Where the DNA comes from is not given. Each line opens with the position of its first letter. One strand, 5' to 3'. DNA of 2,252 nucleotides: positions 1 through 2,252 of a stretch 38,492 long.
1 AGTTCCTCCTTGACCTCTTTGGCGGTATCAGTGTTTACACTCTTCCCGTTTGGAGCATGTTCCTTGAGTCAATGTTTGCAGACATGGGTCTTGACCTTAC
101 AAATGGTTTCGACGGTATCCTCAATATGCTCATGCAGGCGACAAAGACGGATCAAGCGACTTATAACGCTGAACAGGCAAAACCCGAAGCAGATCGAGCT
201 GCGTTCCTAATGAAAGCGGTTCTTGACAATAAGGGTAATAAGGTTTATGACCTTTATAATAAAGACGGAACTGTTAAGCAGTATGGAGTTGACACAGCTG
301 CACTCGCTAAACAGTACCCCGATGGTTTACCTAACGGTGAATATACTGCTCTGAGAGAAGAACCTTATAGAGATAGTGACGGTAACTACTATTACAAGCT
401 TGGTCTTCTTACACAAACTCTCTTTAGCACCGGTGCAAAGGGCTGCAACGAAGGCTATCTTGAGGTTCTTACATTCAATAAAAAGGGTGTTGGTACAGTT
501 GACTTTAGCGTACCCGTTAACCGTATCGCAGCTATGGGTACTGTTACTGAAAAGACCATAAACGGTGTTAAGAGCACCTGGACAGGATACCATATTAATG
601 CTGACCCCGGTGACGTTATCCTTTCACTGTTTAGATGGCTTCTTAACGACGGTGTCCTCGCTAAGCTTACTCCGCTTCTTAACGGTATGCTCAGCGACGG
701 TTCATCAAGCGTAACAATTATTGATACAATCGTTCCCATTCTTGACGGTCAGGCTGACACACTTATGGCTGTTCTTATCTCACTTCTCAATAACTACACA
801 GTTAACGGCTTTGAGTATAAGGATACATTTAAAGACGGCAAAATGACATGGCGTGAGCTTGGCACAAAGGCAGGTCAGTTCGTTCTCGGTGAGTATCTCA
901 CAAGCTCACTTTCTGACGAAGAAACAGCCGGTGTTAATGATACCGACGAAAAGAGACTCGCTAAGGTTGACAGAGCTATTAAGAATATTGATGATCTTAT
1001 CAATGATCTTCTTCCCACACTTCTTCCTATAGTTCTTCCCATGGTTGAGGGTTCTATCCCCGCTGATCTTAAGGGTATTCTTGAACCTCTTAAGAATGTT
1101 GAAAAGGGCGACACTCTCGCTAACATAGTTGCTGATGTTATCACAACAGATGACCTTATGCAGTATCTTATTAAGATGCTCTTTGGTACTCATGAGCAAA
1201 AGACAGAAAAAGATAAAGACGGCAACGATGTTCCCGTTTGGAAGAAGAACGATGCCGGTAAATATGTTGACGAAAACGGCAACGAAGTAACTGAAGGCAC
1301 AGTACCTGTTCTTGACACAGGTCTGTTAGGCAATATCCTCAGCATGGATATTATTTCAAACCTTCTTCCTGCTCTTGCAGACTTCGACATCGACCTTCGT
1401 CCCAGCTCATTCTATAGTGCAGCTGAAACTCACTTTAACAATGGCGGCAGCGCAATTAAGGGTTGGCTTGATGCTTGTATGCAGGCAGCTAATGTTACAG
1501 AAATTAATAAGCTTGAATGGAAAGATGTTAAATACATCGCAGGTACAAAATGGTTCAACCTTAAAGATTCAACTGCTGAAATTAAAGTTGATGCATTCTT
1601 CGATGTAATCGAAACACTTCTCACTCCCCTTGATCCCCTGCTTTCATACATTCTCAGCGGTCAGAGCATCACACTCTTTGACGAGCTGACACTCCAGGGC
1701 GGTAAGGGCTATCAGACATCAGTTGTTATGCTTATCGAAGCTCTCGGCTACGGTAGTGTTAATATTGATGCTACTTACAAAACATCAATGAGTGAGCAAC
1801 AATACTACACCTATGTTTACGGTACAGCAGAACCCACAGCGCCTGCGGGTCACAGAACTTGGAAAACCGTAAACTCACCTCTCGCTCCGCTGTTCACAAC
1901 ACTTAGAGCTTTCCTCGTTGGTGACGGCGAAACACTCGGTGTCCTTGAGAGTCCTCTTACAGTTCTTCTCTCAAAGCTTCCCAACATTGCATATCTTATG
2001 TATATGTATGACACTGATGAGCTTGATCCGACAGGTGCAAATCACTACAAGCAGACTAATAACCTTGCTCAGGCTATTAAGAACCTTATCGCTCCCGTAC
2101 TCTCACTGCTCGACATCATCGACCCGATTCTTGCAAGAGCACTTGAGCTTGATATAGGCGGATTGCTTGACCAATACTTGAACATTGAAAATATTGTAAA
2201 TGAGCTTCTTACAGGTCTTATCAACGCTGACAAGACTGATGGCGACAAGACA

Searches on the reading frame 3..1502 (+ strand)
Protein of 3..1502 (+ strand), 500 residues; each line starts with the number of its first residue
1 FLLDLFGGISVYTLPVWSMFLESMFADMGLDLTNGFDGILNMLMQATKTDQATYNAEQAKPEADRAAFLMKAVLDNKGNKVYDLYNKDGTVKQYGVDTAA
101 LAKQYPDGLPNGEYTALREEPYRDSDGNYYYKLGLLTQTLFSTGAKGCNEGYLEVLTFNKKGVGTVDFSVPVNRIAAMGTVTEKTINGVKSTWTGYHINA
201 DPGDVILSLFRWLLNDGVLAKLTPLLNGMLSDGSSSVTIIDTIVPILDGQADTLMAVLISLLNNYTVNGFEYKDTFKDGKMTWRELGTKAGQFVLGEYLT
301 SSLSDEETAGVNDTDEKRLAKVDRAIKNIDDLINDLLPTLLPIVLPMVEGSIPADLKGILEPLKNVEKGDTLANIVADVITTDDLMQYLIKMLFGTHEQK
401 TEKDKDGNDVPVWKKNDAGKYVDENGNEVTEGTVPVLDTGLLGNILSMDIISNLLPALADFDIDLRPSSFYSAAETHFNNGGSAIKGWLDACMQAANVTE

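Call 51: find_related_loci(query=window:3-1502:+, collection=metagenome_contigs, flank=10000)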
Query window:3-1502:+ (500 aa) in metagenome_contigs; peptide patterns used: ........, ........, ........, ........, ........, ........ (x = any residue, [..] = any of these).
232 stretches matched a pattern, but none encodes a relative of the query by tblastn (E <= 1e-3).

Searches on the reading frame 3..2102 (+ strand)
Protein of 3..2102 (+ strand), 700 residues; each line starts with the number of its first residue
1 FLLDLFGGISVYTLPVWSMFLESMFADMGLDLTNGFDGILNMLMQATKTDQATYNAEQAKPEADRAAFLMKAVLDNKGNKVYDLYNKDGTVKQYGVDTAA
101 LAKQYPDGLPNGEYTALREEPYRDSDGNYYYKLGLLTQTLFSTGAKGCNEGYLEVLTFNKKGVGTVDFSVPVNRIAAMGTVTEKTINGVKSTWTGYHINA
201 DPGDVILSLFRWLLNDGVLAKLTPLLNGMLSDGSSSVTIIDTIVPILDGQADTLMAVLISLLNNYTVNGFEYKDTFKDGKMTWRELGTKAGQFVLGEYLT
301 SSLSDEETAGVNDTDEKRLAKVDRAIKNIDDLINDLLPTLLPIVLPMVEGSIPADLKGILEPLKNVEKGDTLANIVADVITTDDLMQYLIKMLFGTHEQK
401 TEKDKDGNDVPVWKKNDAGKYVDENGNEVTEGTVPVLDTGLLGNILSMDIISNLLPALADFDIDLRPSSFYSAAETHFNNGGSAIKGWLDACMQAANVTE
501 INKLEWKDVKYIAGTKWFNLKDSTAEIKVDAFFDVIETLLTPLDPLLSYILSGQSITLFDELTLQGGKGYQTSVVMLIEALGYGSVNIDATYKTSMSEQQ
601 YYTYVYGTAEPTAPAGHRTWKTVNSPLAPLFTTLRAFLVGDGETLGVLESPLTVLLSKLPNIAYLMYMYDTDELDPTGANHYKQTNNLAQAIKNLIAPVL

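Call 50: find_homologous_proteins(query=window:3-2102:+, max_evalue=0.00001)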
Query window:3-2102:+: 8000 candidates shared short words with the query, none scored E <= 0.00001.
